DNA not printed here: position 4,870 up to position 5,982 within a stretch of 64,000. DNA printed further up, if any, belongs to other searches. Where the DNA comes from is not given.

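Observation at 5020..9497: Five-gene translationally coupled operon predicted to make a C-methyl-branched sugar from a UDP-4-keto-pentose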

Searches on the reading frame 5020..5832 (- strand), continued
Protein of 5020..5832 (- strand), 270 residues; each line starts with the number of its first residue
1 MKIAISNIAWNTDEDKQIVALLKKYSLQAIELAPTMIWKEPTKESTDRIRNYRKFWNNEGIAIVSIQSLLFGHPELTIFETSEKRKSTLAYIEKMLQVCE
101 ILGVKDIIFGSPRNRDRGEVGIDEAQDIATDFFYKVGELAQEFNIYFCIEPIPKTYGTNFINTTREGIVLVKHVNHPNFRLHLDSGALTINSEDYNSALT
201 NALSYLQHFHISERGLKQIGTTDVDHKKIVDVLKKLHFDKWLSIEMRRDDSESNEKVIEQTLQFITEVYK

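Call 62: search_protein_families(library=ncbifam, proteins=[L084:5968-7020:+, L083:5966-7027:+], max_evalue=1e-20)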
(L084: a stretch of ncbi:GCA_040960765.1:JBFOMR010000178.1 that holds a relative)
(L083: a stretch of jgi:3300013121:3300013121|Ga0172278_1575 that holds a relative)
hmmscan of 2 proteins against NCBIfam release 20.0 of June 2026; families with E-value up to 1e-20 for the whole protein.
L084:5968-7020:+ (350 aa): 7 families
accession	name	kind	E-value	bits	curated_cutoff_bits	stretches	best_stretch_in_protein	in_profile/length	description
TIGR01181.1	dTDP_gluc_dehyt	equivalog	9.9e-115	383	365.1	1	7-332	1-321/321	dTDP-glucose 4,6-dehydratase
NF007490.0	PRK10084.1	subfamily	8.9e-86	288.1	649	1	7-337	2-349/361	dTDP-glucose 4,6-dehydratase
NF007582.0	PRK10217.1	equivalog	1.6e-82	277.5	698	1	6-333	2-342/355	dTDP-glucose 4,6-dehydratase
TIGR01179.1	galE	equivalog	2e-33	115.6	262.3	1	7-315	1-317/332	UDP-glucose 4-epimerase GalE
TIGR04180.1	EDH_00030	hypoth_equivalog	6.2e-30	104.3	475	1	8-306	1-293/297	NAD-dependent 4,6-dehydratase LegB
TIGR02622.1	CDP_4_6_dhtase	equivalog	3.2e-23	82.4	278.45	1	4-327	3-335/352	CDP-glucose 4,6-dehydratase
NF011728.1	PRK15181.1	equivalog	6.6e-23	81.3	760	1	2-326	12-341/348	Vi polysaccharide biosynthesis UDP-N-acetylglucosaminuronic acid C-4 epimerase TviC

L083:5966-7027:+ (353 aa): 8 families
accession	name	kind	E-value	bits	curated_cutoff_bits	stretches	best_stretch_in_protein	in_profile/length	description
TIGR01181.1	dTDP_gluc_dehyt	equivalog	5.3e-40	137.5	365.1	1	28-350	2-314/321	dTDP-glucose 4,6-dehydratase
TIGR04180.1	EDH_00030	hypoth_equivalog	5.9e-34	117.5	475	1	29-329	2-291/297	NAD-dependent 4,6-dehydratase LegB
NF007490.0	PRK10084.1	subfamily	9e-29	100.6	649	1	28-349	3-336/361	dTDP-glucose 4,6-dehydratase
NF011728.1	PRK15181.1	equivalog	3.7e-27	95.3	760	1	24-349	14-339/348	Vi polysaccharide biosynthesis UDP-N-acetylglucosaminuronic acid C-4 epimerase TviC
TIGR02197.1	heptose_epim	equivalog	2.8e-26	92.4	274.6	1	28-349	1-315/316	ADP-glyceromanno-heptose 6-epimerase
NF007582.0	PRK10217.1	equivalog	2e-24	86.4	698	1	26-348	2-332/355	dTDP-glucose 4,6-dehydratase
NF008872.0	PRK11908.1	equivalog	2.9e-22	79.2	294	1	27-350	3-338/349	bifunctional UDP-4-keto-pentose/UDP-xylose synthase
TIGR01179.1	galE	equivalog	2e-21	76.2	262.3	0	28-214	2-179/332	UDP-glucose 4-epimerase GalE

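Call 63: search_solved_structures(query=L084:5968-7020:+, max_evalue=1e-20, show_alignments=1)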
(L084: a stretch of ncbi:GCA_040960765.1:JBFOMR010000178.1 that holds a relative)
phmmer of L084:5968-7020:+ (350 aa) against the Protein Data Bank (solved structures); distinct sequences matched with E-value up to 1e-20: 21.
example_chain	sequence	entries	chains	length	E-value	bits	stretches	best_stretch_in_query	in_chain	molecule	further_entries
6bi4_A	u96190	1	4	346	2.9e-92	312.8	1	7-333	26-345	dTDP-glucose 4,6-dehydratase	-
2hun_A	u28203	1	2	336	4.6e-85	289.2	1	6-334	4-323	336aa long hypothetical dTDP-glucose 4,6-dehydratase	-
8du1_A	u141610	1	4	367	3.5e-80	273.1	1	5-346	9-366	dTDP-glucose 4,6-dehydratase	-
1g1a_A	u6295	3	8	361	8.6e-77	262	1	7-335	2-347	DTDP-D-GLUCOSE 4,6-DEHYDRATASE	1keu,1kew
1bxk_A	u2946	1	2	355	3.2e-75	256.8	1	6-334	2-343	PROTEIN (DTDP-GLUCOSE 4,6-DEHYDRATASE)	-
8shh_A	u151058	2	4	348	1.2e-73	251.6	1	7-334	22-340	dTDP-glucose 4,6-dehydratase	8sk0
1r66_A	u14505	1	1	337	2.5e-73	250.6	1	7-334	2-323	TDP-glucose-4,6-dehydratase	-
1r6d_A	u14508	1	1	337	3.2e-72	246.9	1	7-334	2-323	TDP-glucose-4,6-dehydratase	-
1kep_A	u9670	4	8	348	6.4e-68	232.8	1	3-344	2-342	dTDP-D-glucose 4,6-dehydratase | DTDP-GLUCOSE 4,6-DEHYDRATASE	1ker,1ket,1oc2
6vlo_A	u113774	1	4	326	3.1e-57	197.6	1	5-326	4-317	Putative dTDP-D-glucose 4,6-dehydratase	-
4zrm_A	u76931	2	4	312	7.4e-26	94.4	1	7-321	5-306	UDP-glucose 4-epimerase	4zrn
6bwl_A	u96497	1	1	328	2.4e-24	89.5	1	7-341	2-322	Pal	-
6zl6_A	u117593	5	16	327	8.2e-23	84.4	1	7-305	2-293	Epimerase domain-containing protein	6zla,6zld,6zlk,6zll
6zlj_A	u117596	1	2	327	2.9e-22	82.6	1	7-305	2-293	Epimerase domain-containing protein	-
2p5u_A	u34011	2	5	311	1.5e-21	80.3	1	7-286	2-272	UDP-glucose 4-epimerase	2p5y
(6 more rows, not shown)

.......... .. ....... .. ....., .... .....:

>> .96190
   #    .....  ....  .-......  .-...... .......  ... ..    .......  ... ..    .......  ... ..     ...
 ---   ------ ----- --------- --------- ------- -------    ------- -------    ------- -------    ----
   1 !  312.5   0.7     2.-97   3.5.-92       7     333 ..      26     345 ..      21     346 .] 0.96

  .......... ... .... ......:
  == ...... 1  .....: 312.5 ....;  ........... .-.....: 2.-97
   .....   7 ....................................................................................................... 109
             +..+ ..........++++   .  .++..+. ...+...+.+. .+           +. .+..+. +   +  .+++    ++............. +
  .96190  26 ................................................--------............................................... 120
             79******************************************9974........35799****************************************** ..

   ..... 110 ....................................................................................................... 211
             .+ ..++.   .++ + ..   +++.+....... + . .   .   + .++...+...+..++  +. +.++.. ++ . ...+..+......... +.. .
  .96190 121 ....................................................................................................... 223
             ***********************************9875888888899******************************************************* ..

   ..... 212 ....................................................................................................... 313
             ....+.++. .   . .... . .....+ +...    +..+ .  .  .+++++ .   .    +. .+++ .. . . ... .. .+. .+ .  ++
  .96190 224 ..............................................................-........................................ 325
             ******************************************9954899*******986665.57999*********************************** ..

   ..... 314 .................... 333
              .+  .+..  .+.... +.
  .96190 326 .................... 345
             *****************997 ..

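Call 66: find_encoding_contigs(protein=P0122, flank=6000, max_places=1)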
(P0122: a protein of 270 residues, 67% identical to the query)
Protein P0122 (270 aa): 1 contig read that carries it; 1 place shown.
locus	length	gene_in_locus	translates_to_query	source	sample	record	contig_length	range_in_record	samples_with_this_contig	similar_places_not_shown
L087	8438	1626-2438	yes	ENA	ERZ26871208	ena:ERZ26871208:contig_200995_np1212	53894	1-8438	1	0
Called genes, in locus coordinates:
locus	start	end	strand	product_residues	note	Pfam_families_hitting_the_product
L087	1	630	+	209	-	?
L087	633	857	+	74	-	-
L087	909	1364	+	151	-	PF22725:GFO_IDH_MocA_C3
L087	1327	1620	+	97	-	-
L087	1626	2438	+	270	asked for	PF01261:AP_endonuc_2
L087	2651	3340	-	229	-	PF01209:Ubie_methyltran, PF02353:CMAS (weak), PF02390:Methyltransf_4 (faint), PF08241:Methyltransf_11, PF08242:Methyltransf_12, PF13489:Methyltransf_23, PF13649:Methyltransf_25, PF13847:Methyltransf_31, +1 more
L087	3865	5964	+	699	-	PF00535:Glycos_transf_2, PF10111:Glyco_tranf_2_2 (weak), PF13231:PMT_2 (weak)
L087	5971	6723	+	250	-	PF00535:Glycos_transf_2, PF10111:Glyco_tranf_2_2 (weak)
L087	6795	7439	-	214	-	-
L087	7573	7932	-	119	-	-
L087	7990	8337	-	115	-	-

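Call 67: find_encoding_contigs(protein=P0161, flank=6000, max_places=1)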
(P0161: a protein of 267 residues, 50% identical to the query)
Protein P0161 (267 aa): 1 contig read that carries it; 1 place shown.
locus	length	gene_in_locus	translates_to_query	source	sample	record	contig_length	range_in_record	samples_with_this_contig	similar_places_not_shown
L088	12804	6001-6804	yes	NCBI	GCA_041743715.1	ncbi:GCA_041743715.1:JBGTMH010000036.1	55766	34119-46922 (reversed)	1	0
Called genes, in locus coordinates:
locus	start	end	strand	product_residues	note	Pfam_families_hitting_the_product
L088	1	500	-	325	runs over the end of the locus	PF00535:Glycos_transf_2, PF13641:Glyco_tranf_2_3, PF13632:Glyco_trans_2_3 (weak)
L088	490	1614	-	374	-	PF02350:Epimerase_2 (faint), PF13439:Glyco_transf_4, PF13579:Glyco_trans_4_4, PF20706:GT4-conflict (weak), PF00534:Glycos_transf_1, PF13692:Glyco_trans_1_4, PF13524:Glyco_trans_1_2 (weak)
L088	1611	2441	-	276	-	PF00535:Glycos_transf_2, PF10111:Glyco_tranf_2_2, PF13641:Glyco_tranf_2_3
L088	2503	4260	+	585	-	-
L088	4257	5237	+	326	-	PF00535:Glycos_transf_2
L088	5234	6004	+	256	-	PF01370:Epimerase, PF13460:NAD_binding_10 (weak)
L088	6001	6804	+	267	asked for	PF01261:AP_endonuc_2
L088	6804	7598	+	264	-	PF00535:Glycos_transf_2, PF04028:DUF374 (faint)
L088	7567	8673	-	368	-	PF00070:Pyr_redox (faint), PF01266:DAO, PF03486:HI0933_like (faint), PF07992:Pyr_redox_2 (faint)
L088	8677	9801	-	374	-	PF13439:Glyco_transf_4, PF20706:GT4-conflict, PF00534:Glycos_transf_1, PF13692:Glyco_trans_1_4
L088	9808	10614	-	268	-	PF00535:Glycos_transf_2, PF10111:Glyco_tranf_2_2 (weak), PF13641:Glyco_tranf_2_3 (weak)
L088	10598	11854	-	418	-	PF01943:Polysacc_synt (weak)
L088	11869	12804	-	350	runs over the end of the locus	PF13439:Glyco_transf_4, PF00534:Glycos_transf_1, PF13692:Glyco_trans_1_4, PF13524:Glyco_trans_1_2 (weak), PF20706:GT4-conflict (weak)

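Call 68: find_encoding_contigs(protein=P0182, flank=6000, max_places=1)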
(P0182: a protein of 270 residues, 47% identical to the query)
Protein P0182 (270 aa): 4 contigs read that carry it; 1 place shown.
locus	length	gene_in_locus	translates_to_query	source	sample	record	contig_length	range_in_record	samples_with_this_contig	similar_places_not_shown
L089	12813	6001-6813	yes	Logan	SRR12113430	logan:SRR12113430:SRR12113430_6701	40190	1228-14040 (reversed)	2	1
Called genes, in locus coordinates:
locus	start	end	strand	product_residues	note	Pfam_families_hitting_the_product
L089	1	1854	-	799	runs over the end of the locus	PF00754:F5_F8_type_C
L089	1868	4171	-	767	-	PF02366:PMT, PF13231:PMT_2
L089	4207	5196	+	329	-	PF00535:Glycos_transf_2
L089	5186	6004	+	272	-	PF01370:Epimerase (weak)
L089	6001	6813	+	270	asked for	PF01261:AP_endonuc_2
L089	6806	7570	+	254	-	PF00535:Glycos_transf_2 (weak)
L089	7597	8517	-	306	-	-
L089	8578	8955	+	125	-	PF04138:GtrA_DPMS_TM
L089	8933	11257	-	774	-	PF00754:F5_F8_type_C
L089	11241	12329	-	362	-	PF00070:Pyr_redox (faint), PF01266:DAO, PF03486:HI0933_like (faint), PF07992:Pyr_redox_2 (faint)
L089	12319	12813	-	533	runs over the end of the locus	-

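Call 70: find_related_loci(query=A4, collection=metagenome_contigs, flank=7000)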
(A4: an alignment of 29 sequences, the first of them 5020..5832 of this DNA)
Query A4 (270 aa) in metagenome_contigs; peptide patterns used: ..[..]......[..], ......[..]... (x = any residue, [..] = any of these).
286 stretches matched a pattern; 233 encode a relative of the query (tblastn E <= 1e-3); the best 80 are kept; 80 distinct loci.
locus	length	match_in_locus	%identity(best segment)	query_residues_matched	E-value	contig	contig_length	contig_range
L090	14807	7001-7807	54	1-269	9e-101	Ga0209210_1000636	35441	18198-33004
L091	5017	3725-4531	54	1-269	2e-100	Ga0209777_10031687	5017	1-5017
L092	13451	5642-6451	49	1-270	1e-94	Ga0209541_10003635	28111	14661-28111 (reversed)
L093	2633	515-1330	47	1-270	9e-90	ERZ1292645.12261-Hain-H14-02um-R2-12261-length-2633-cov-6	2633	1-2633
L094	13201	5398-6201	47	2-269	1e-87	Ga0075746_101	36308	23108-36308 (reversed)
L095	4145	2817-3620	48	3-269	4e-87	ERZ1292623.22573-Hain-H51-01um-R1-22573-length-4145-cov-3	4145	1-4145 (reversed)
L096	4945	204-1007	48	1-270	5e-85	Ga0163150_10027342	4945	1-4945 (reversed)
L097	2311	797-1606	46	1-270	1e-86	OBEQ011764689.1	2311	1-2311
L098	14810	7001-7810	41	1-270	4e-81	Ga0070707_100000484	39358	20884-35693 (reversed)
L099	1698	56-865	43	1-270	2e-83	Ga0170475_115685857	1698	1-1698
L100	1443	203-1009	45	1-269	1e-83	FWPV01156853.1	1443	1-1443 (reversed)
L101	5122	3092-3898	45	1-269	1e-78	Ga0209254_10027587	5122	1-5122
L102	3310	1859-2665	46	1-269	2e-78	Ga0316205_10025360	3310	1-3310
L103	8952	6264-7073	43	1-269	2e-75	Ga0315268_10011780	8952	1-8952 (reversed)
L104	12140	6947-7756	40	1-269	7e-75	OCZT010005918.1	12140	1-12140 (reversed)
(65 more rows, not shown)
